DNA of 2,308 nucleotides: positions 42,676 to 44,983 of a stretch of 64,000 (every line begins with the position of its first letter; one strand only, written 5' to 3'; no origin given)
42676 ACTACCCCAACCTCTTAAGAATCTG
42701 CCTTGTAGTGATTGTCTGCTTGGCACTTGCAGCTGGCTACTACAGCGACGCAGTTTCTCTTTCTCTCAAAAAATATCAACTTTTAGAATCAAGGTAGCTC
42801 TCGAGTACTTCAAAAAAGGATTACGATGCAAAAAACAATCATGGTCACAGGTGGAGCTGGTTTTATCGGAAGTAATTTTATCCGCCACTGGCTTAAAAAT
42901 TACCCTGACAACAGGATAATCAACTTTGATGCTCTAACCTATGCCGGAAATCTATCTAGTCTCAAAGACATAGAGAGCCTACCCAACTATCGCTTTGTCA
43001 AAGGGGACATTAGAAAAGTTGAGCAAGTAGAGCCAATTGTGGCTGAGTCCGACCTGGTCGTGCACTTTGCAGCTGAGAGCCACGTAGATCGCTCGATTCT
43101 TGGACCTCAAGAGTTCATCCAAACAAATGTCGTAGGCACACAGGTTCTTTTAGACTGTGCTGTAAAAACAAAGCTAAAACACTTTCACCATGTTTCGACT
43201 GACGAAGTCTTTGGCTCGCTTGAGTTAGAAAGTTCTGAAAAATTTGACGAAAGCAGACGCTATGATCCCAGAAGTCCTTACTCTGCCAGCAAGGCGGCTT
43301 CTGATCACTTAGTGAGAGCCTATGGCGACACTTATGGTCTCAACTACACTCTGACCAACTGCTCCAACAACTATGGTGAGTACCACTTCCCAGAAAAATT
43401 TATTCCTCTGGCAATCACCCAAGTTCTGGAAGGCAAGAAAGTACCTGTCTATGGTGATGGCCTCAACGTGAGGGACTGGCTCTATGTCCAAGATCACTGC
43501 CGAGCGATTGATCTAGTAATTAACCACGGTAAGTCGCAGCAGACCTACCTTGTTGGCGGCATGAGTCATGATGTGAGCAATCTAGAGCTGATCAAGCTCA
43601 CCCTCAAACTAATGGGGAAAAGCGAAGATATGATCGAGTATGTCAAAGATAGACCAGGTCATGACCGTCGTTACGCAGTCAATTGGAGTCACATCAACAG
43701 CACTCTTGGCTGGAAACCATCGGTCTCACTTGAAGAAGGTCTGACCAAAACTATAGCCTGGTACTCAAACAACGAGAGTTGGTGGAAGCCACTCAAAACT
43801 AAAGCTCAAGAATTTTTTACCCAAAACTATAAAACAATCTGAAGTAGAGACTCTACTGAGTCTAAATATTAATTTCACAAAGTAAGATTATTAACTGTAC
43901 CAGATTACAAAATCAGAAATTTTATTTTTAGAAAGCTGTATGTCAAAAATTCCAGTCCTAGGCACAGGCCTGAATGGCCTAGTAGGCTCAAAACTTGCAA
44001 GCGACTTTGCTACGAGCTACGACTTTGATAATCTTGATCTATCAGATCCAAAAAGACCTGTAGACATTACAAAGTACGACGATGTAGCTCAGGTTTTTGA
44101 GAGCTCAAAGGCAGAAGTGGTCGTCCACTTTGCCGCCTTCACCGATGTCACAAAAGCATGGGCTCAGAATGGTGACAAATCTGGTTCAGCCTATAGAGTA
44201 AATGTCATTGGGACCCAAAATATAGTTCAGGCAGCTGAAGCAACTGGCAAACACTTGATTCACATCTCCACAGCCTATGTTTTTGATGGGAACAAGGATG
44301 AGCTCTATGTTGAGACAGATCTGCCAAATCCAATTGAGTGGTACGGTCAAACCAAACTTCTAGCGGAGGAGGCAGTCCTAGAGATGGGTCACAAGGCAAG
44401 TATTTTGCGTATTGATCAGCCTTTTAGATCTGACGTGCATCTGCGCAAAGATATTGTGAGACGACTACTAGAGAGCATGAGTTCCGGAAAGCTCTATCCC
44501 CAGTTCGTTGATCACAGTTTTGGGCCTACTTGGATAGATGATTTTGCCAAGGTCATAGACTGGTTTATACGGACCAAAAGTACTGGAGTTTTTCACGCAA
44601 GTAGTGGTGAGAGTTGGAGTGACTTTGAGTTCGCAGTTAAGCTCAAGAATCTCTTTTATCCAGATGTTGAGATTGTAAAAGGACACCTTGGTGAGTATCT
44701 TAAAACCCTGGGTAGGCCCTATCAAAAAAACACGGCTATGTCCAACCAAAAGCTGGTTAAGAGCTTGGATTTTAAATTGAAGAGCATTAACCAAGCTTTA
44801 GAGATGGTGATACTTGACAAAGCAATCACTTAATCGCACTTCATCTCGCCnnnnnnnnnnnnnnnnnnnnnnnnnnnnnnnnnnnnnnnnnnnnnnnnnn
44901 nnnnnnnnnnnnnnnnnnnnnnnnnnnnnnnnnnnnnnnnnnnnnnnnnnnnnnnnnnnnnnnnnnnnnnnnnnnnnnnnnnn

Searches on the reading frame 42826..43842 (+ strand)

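Call 41: search_protein_families(library=pfam, proteins=[window:42826-43842:+], max_evalue=0.001)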
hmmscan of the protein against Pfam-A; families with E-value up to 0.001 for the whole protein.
window:42826-43842:+ (338 aa): 8 families
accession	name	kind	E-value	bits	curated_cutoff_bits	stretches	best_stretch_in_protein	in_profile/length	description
PF16363.11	GDP_Man_Dehyd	-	5.9e-79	266.3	27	1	6-309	1-332/332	GDP-mannose 4,6 dehydratase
PF01370.27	Epimerase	-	6.1e-65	219.4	20.9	1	5-244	1-240/240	NAD dependent epimerase/dehydratase family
PF01073.25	3Beta_HSD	-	4.4e-21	75.6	22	1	6-224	1-221/280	3-beta hydroxysteroid dehydrogenase/isomerase family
PF02719.21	Polysacc_synt_2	-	3.4e-18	66.3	20.2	1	5-128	1-131/293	Polysaccharide biosynthesis protein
PF07993.18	NAD_binding_4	-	2.2e-16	60.3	20.1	1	7-180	1-205/258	Male sterility protein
PF04321.23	RmlD_sub_bind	-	1.4e-11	44.5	27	1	4-169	2-142/287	RmlD substrate binding domain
PF13460.12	NAD_binding_10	-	3.5e-07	30.7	27.2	1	9-176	1-140/184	NAD(P)H-binding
PF05368.20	NmrA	-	0.00058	20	27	1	1-264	1-235/298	NmrA-like family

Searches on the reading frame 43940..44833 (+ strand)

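Call 41: search_protein_families(library=pfam, proteins=[window:43940-44833:+], max_evalue=0.001)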
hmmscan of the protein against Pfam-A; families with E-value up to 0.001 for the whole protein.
window:43940-44833:+ (297 aa): 6 families
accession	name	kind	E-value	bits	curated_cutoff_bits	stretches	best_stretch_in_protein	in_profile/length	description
PF04321.23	RmlD_sub_bind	-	3.7e-49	167.8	27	1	6-291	3-282/287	RmlD substrate binding domain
PF01370.27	Epimerase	-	1.6e-16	60.9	20.9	1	9-153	4-160/240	NAD dependent epimerase/dehydratase family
PF16363.11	GDP_Man_Dehyd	-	2.7e-12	47.3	27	1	41-154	59-172/332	GDP-mannose 4,6 dehydratase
PF01073.25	3Beta_HSD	-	1.5e-10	41.1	22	1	39-148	50-159/280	3-beta hydroxysteroid dehydrogenase/isomerase family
PF07993.18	NAD_binding_4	-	2.6e-09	37.1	20.1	1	55-156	86-202/258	Male sterility protein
PF02719.21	Polysacc_synt_2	-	1.2e-07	31.7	20.2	1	41-152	61-155/293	Polysaccharide biosynthesis protein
